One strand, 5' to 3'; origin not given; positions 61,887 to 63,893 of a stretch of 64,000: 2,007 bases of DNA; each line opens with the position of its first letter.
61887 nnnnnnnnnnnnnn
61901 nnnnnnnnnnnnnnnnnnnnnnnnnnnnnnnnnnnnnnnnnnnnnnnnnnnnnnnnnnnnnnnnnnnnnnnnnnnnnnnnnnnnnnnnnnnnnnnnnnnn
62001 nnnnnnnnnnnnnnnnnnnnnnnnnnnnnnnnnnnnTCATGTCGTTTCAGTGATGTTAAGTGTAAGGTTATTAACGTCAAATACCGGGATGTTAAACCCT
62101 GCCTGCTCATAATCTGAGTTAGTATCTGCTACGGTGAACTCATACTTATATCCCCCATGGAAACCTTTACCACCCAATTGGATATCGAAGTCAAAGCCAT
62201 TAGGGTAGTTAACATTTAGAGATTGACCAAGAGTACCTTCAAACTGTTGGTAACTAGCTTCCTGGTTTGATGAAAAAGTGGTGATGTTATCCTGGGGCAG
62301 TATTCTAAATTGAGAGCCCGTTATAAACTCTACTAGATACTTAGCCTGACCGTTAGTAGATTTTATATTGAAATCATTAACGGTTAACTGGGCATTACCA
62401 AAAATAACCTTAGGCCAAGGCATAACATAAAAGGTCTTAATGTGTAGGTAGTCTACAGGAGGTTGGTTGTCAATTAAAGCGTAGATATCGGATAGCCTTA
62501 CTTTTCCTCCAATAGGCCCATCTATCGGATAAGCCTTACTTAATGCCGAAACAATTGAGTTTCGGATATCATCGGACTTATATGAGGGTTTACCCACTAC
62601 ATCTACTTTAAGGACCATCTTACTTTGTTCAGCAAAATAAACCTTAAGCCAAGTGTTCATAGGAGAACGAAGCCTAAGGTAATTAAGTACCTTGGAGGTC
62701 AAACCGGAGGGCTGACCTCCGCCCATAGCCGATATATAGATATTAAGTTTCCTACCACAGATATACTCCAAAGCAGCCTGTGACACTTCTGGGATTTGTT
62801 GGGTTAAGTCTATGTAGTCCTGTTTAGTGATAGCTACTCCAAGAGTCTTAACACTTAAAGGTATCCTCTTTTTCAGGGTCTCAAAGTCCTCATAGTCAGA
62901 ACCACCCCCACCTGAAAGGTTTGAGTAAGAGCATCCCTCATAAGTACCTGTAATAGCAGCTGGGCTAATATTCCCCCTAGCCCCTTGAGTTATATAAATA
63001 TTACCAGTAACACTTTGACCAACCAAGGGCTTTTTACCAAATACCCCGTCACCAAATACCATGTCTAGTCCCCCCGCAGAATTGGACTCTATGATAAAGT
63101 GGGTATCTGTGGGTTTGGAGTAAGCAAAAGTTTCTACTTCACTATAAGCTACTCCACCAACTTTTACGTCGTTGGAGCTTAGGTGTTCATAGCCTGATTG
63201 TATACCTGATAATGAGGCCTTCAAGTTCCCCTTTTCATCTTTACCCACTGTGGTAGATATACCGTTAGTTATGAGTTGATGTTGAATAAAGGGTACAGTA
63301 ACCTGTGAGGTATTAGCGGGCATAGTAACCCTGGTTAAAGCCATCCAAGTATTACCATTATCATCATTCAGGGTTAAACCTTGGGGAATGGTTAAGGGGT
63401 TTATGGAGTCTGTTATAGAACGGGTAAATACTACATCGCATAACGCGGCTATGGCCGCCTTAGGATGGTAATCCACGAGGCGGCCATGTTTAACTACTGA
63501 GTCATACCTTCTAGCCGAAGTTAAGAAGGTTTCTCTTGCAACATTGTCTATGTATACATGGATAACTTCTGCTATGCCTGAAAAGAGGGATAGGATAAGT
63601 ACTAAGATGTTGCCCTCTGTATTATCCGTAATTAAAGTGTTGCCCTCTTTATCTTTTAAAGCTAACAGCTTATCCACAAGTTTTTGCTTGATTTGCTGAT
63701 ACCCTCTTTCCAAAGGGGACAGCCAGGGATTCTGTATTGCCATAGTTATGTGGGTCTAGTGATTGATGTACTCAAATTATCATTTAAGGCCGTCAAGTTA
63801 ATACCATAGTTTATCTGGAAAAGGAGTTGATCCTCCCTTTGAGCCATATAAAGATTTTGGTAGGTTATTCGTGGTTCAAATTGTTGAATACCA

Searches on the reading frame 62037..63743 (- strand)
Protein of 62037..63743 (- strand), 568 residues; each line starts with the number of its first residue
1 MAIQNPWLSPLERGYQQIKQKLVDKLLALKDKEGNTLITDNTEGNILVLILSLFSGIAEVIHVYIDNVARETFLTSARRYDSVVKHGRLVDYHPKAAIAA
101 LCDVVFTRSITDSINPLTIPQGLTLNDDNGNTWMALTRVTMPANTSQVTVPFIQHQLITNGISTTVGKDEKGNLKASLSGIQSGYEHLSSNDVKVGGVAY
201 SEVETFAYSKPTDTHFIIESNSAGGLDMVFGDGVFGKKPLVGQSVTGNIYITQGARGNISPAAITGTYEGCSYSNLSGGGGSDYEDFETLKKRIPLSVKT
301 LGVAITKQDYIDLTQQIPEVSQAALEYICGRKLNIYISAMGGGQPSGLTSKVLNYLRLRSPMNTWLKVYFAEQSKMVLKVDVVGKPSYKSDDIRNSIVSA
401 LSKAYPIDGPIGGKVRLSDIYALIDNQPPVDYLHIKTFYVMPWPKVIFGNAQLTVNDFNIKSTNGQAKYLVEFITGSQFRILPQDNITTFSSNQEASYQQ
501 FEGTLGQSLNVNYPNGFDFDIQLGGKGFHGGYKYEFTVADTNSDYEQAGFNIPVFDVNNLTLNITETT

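Call 8: search_protein_families(library=pfam, proteins=[window:62037-63743:-], max_evalue=0.001)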
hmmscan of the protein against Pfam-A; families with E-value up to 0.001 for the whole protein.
window:62037-63743:- (568 aa): 1 family
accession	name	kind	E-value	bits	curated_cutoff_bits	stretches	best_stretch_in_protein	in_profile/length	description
PF04865.19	Baseplate_J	-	6.9e-10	39.1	21.1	1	278-421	106-253/255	Baseplate J-like protein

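Call 9: search_protein_families(library=phrogs, proteins=[window:62037-63743:-], max_evalue=0.00001)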
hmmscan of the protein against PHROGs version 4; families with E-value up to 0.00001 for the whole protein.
window:62037-63743:- (568 aa): 4 families
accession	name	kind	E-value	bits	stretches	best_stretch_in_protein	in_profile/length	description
phrog_6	-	tail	6.2e-29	102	1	15-425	72-367/548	baseplate wedge subunit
phrog_219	-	tail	6e-24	85.5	1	41-322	32-332/598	baseplate wedge subunit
phrog_1369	-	tail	2.5e-14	53.9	1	17-255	7-233/489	baseplate protein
phrog_10646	-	tail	1.3e-06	27.7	1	15-135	33-154/1142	baseplate wedge subunit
